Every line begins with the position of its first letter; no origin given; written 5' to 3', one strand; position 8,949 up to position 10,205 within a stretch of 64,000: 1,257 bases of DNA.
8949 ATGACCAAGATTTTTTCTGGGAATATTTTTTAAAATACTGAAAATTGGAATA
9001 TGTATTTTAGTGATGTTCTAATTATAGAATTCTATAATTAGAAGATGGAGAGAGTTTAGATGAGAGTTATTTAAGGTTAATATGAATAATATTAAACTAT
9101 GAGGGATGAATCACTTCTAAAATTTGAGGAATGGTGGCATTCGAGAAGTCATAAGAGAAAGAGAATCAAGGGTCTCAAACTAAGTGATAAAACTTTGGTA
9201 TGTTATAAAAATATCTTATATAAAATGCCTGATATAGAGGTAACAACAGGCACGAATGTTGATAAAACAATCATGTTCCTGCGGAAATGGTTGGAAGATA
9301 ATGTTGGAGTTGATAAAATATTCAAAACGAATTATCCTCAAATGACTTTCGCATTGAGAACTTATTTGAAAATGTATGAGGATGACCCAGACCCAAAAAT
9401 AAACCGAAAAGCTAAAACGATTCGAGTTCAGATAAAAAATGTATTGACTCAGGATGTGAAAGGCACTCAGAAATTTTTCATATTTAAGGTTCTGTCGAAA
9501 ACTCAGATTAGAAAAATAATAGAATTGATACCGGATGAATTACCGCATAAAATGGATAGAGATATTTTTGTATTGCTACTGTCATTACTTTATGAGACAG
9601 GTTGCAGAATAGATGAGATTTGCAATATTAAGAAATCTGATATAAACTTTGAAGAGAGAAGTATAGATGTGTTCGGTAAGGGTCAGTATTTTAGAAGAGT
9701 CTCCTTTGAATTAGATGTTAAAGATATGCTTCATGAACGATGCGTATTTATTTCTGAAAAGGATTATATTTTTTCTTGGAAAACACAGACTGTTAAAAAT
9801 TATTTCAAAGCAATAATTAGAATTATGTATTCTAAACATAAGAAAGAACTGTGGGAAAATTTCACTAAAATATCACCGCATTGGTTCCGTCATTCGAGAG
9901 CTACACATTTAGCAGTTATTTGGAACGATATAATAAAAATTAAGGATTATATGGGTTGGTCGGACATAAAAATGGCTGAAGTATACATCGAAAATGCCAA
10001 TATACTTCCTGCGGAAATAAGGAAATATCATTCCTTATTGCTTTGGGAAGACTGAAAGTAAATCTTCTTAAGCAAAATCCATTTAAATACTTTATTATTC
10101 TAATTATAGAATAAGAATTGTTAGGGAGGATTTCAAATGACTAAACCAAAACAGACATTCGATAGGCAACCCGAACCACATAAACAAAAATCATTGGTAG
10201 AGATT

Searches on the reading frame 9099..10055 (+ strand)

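Call 16: search_protein_families(library=pfam, proteins=[window:9099-10055:+], max_evalue=0.01)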
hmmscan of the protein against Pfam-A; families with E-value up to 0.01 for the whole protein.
window:9099-10055:+ (318 aa): 1 family
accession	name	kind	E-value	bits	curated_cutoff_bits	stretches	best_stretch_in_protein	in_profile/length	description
PF00589.27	Phage_integrase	-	6e-23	81.9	27.1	1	131-300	2-169/172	Phage integrase family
